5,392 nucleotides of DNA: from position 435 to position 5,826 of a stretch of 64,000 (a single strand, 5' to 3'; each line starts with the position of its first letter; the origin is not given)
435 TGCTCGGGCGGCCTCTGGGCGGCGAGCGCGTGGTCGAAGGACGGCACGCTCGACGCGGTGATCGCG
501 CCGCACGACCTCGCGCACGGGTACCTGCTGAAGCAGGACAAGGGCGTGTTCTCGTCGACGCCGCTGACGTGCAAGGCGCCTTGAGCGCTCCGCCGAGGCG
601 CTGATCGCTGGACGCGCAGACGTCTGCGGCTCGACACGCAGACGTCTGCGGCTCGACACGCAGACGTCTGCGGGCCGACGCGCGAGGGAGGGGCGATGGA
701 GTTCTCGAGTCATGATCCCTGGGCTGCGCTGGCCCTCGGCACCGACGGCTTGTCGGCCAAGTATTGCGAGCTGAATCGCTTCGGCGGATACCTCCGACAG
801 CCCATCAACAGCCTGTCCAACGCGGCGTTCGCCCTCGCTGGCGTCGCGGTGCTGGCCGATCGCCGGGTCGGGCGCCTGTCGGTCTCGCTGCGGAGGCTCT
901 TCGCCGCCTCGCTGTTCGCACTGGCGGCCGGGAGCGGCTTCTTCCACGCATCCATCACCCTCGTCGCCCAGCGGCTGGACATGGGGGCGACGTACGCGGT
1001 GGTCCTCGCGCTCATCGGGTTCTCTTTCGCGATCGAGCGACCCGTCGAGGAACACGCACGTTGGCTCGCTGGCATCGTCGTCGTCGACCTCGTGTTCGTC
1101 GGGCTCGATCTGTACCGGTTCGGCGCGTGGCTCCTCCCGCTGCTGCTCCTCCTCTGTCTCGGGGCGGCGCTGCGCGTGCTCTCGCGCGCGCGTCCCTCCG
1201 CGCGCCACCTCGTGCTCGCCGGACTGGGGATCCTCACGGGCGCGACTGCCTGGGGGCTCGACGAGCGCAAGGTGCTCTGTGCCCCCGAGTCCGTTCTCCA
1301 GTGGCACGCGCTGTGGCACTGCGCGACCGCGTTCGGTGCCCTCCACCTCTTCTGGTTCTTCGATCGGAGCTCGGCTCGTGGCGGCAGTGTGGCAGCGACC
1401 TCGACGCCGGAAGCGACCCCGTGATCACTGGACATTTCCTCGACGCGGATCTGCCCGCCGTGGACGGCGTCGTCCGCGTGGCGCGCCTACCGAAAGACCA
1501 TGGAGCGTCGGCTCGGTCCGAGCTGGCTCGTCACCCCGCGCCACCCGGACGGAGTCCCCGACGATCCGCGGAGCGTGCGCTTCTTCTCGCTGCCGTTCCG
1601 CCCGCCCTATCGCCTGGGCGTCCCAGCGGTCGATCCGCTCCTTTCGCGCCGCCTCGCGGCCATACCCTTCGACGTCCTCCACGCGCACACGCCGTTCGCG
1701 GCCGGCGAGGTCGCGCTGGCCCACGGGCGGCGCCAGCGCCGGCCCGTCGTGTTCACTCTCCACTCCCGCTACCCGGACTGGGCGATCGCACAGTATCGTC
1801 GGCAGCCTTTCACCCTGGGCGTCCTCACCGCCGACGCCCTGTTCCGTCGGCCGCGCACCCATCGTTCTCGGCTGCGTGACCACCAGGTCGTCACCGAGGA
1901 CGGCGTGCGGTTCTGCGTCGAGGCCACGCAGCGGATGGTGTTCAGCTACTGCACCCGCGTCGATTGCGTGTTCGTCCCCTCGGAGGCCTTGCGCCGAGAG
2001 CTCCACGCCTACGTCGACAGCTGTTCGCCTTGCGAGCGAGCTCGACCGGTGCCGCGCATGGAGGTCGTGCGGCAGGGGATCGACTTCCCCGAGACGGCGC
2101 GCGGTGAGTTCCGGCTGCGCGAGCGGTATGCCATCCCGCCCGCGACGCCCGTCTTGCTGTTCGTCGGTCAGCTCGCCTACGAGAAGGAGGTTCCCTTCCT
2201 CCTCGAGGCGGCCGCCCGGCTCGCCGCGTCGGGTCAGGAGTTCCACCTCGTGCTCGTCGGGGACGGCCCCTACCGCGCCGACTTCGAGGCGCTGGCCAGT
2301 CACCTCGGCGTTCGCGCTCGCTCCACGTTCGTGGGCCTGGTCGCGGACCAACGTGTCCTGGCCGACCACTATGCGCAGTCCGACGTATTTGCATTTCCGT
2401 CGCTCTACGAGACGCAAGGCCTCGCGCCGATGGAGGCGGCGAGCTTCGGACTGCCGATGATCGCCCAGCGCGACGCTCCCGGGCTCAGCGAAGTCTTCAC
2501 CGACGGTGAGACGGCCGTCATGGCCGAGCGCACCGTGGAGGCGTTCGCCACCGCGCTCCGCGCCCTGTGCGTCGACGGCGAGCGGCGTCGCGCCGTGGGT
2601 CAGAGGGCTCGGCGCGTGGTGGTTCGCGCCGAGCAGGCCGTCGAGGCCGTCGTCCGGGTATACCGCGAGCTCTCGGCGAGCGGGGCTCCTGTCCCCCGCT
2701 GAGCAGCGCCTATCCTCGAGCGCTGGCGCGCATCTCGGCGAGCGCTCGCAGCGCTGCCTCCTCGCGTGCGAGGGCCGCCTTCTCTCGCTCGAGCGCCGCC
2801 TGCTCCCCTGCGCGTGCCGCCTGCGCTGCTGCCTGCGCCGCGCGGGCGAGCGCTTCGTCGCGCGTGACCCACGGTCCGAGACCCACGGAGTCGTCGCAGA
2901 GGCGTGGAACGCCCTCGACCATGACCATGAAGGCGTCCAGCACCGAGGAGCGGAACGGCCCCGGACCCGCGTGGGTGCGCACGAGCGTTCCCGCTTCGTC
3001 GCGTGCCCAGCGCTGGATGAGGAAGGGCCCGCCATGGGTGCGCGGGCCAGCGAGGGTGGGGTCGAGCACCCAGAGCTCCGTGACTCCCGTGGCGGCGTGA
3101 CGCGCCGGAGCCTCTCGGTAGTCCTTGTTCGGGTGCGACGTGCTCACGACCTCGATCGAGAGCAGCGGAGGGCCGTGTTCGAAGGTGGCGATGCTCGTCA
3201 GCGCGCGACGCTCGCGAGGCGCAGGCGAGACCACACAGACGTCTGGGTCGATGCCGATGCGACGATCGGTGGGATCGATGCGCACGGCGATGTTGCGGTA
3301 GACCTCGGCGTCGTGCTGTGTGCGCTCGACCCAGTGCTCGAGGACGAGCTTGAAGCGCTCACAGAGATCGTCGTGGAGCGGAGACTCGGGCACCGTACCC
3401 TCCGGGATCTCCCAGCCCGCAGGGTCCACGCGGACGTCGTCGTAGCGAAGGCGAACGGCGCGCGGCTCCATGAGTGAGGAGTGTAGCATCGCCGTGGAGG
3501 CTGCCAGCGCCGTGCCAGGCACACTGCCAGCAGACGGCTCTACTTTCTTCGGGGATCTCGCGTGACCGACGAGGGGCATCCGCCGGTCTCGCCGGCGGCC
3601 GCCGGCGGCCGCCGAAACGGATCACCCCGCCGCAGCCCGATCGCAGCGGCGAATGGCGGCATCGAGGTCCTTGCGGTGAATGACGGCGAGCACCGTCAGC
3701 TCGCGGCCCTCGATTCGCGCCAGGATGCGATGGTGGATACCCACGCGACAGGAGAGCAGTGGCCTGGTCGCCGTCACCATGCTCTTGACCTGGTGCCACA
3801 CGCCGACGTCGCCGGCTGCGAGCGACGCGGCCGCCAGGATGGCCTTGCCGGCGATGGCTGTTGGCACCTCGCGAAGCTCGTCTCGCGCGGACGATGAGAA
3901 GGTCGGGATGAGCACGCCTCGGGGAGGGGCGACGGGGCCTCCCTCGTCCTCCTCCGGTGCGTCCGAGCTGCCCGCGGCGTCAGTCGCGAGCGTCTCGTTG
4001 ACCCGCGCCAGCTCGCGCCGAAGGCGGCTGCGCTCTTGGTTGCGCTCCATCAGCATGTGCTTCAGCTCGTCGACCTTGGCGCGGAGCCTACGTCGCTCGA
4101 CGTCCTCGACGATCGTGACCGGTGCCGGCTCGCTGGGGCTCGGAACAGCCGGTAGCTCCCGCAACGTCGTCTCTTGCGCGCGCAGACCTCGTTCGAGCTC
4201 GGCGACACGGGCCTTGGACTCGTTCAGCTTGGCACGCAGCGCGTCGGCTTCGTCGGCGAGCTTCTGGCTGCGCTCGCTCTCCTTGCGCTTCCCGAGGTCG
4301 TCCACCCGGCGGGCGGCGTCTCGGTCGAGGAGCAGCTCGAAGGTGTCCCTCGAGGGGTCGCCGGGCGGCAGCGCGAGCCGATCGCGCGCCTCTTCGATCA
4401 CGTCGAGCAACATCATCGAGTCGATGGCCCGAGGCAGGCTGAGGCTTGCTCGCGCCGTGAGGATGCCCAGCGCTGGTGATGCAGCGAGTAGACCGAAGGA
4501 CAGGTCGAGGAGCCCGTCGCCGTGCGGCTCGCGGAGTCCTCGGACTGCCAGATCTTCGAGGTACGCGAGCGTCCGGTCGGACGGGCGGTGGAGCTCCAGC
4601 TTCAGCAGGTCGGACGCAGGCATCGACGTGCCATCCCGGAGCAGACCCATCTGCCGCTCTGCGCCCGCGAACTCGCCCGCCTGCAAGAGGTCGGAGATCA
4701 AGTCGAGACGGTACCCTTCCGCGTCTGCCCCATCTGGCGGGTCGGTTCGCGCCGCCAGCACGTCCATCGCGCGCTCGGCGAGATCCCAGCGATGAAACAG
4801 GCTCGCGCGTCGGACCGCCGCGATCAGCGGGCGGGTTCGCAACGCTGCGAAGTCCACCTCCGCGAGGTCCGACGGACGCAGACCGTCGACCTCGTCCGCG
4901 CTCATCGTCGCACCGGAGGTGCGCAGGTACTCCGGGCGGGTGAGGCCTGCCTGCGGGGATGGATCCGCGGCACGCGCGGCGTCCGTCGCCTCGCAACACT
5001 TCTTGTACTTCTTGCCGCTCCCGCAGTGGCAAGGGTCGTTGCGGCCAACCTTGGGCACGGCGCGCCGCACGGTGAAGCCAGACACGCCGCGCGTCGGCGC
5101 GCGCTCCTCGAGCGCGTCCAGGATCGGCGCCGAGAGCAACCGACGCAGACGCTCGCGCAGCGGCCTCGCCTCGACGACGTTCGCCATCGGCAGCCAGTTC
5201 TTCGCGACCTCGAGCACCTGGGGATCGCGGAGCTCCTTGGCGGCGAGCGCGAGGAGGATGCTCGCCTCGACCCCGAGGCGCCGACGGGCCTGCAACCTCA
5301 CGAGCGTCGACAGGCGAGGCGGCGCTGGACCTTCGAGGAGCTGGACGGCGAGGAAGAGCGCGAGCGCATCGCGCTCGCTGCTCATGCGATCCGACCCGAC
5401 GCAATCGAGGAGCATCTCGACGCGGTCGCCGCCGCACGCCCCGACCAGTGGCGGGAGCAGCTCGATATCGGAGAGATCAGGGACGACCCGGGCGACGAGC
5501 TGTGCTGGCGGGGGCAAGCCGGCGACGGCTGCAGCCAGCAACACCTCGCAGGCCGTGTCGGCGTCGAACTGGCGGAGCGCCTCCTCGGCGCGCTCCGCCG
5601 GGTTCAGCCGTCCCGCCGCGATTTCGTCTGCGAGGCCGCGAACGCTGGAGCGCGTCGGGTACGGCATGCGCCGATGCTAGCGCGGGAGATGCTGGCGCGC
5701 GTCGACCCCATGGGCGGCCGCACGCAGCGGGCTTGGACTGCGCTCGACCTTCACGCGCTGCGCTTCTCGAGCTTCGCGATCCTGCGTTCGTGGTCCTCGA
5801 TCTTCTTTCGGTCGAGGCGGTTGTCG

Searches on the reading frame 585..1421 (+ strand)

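Call 73: search_protein_families(library=pfam, max_evalue=0.00001, proteins=[window:585-1421:+])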
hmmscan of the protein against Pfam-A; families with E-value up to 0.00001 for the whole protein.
window:585-1421:+ (279 aa): 1 family
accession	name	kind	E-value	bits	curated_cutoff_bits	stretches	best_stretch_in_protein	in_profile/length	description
PF05875.18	Ceramidase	-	3e-11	43.7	32.5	1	60-260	9-231/259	Ceramidase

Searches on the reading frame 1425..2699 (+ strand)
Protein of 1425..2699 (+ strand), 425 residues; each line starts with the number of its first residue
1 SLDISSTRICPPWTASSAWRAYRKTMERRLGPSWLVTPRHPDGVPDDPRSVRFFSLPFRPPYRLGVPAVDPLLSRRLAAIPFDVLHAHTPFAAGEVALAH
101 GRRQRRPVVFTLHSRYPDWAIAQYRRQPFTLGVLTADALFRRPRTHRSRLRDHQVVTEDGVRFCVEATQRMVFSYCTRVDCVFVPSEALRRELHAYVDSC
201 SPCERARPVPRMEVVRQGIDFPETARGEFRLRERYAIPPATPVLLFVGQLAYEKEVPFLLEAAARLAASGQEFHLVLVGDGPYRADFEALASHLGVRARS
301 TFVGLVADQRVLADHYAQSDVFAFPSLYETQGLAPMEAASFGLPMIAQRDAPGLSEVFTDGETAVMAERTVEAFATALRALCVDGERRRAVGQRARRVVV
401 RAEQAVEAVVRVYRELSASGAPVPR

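Call 73: search_protein_families(library=pfam, max_evalue=0.00001, proteins=[window:1425-2699:+])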
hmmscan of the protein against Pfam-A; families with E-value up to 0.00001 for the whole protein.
window:1425-2699:+ (425 aa): 6 families
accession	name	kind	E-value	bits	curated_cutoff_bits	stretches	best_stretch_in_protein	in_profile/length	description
PF00534.26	Glycos_transf_1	-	7.3e-34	117.2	26.4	1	231-397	5-171/172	Glycosyl transferases group 1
PF13692.12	Glyco_trans_1_4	-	2.1e-31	109.6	27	1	242-382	2-140/142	Glycosyl transferases group 1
PF13439.12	Glyco_transf_4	-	1.3e-12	48.5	28.5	1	34-196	23-152/170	Glycosyltransferase Family 4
PF20706.3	GT4-conflict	-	4.6e-09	36.2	26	1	234-417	193-373/385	Family 4 Glycosyltransferase in conflict systems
PF13524.12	Glyco_trans_1_2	-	5.4e-09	36.6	25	1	258-401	4-131/144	Glycosyl transferase-like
PF13579.12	Glyco_trans_4_4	-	7.6e-08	33.3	29.7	1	35-197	23-146/158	Glycosyl transferase 4-like domain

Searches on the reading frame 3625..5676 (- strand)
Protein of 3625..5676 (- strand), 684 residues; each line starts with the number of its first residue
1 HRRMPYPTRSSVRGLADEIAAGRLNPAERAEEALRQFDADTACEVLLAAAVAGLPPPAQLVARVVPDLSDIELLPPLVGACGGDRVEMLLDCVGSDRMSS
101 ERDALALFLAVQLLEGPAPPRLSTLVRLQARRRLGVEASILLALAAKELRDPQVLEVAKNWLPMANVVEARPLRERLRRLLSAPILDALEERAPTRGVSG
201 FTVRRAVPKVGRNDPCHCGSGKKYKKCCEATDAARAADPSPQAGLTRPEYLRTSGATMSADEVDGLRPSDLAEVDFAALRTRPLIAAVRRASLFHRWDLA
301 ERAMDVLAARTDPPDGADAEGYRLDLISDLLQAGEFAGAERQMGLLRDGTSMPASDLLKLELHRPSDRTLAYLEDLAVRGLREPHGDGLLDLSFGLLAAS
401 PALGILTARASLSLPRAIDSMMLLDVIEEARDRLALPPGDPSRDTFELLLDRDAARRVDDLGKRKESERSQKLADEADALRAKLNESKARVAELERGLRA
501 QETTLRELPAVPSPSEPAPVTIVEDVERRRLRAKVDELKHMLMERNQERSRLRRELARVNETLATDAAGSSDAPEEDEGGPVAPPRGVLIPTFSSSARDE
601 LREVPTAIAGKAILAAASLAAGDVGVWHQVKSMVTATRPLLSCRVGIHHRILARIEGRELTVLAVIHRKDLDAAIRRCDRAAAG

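Call 73: search_protein_families(library=pfam, max_evalue=0.00001, proteins=[window:3625-5676:-])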
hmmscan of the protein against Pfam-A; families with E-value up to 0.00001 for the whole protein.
window:3625-5676:- (684 aa): 1 family
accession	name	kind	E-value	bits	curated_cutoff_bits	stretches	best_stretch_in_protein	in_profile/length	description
PF02810.21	SEC-C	-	8.4e-09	35.6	20.4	1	212-229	1-18/19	SEC-C motif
